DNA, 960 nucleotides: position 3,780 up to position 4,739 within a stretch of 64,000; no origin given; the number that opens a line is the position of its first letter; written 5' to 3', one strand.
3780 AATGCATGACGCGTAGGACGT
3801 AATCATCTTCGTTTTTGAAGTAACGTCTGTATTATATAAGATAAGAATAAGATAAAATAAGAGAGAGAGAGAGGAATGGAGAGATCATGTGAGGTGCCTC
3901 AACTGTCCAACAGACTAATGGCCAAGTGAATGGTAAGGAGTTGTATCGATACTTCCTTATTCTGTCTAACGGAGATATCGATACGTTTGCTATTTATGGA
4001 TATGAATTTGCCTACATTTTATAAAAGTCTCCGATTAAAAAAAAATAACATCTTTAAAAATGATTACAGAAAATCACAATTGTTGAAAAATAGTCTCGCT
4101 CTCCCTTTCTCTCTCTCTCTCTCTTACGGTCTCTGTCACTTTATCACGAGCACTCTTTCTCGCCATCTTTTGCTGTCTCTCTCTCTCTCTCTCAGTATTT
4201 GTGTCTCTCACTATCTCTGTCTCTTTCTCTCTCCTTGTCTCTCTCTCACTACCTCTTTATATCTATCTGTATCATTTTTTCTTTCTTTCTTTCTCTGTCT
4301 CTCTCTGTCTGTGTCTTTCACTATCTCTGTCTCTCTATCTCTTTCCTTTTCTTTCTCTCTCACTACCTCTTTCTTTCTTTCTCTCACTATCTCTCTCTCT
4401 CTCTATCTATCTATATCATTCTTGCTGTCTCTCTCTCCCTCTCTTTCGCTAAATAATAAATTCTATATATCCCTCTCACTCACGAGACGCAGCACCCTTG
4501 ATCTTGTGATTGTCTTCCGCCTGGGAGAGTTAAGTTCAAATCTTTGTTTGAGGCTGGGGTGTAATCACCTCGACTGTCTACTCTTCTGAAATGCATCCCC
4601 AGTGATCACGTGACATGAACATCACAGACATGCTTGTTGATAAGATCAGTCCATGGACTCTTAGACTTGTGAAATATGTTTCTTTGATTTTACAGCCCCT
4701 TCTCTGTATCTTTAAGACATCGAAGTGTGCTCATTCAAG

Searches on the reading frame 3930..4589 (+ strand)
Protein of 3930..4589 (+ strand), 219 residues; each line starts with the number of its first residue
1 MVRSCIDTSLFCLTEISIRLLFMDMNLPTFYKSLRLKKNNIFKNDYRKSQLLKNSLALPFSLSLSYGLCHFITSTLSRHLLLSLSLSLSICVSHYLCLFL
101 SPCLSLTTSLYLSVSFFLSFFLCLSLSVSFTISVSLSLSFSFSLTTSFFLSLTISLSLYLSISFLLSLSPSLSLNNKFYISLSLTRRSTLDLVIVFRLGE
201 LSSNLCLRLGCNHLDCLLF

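Call 55: search_protein_families(library=pfam, proteins=[window:3930-4589:+], max_evalue=0.01)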
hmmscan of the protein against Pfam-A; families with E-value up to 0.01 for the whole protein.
window:3930-4589:+ (219 aa): 0 families

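Call 71: find_encoding_contigs(protein=window:3930-4589:+, flank=10000, max_places=3)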
Protein window:3930-4589:+ (219 aa): no gene with exactly this product is on record in the collection.
